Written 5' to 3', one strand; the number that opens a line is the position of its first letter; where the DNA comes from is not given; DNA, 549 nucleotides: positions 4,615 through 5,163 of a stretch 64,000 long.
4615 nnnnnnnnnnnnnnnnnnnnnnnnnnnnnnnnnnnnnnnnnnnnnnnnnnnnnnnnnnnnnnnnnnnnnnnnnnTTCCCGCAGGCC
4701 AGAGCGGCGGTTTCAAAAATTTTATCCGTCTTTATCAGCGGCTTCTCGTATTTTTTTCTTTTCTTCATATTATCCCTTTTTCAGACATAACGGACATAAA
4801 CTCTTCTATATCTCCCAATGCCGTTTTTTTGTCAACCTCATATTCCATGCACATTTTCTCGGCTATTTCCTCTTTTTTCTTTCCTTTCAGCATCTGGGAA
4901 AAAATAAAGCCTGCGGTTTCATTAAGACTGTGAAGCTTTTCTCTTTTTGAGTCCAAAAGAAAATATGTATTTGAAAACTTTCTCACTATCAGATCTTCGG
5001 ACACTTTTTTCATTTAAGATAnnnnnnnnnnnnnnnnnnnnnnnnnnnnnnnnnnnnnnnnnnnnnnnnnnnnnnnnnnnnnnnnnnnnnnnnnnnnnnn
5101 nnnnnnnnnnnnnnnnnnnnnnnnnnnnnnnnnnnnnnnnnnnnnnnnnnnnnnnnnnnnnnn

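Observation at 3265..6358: Orphan peptide-maturation cassette: HprK-like kinase, PqqD, S24/S26-like peptidase and radical SAM/SPASM, with no visible substrate gene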

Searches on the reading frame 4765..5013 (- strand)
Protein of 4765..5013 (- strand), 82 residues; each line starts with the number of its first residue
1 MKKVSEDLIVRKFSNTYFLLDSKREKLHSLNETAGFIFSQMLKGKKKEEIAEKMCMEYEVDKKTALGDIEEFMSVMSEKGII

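Call 4: search_protein_families(library=ncbifam, proteins=[window:4765-5013:-], max_evalue=0.1)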
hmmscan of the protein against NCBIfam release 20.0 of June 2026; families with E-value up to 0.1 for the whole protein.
window:4765-5013:- (82 aa): 7 families
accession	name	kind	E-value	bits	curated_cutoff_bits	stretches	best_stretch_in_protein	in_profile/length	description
NF033530.1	lasso_PqqD_Strm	exception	9.5e-12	45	70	1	16-81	12-77/78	lasso peptide biosynthesis PqqD family chaperone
NF033536.1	lasso_PqqD_Bac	exception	9.7e-07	28.9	80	1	5-82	9-86/88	lasso peptide biosynthesis PqqD family chaperone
NF050069.2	PqqD_rel_WgkC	exception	2.7e-05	24.1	110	1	6-81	10-85/103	PqqD family peptide maturation chaperone WgkC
TIGR03859.1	PQQ_PqqD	equivalog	0.0015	18.3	46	1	24-82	23-80/81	pyrroloquinoline quinone biosynthesis peptide chaperone PqqD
TIGR04302.1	geo_PqqD_fam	equivalog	0.0067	16.8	100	1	38-82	56-100/102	GeoRSP system PqqD family peptide chaperone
NF007419.0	PRK09958.1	equivalog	0.046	13.3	251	1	20-57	134-171/204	acid-sensing system DNA-binding response regulator EvgA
NF002535.0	PRK02079.1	equivalog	0.047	13.5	101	1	25-80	33-87/92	pyrroloquinoline quinone biosynthesis peptide chaperone PqqD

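Call 5: search_protein_families(library=pfam, proteins=[window:4765-5013:-], max_evalue=0.1)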
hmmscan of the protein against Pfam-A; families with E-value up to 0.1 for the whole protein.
window:4765-5013:- (82 aa): 4 families
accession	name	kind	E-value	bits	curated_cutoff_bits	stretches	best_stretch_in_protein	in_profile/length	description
PF05402.18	PqqD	-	1.8e-15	57.4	23.4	1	17-82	2-67/67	Coenzyme PQQ synthesis protein D (PqqD)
PF08112.16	ATP-synt_E_2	-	0.011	16.5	25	1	45-71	22-48/56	ATP synthase epsilon subunit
PF11083.13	Relaxase_C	-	0.02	15.6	30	1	9-77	31-99/125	C-terminal helical hairpin domain from relaxase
PF21552.3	TFC3_eWH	-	0.045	14.3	27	1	41-73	23-55/91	Transcription factor tau 138 kDa subunit, extended winged helix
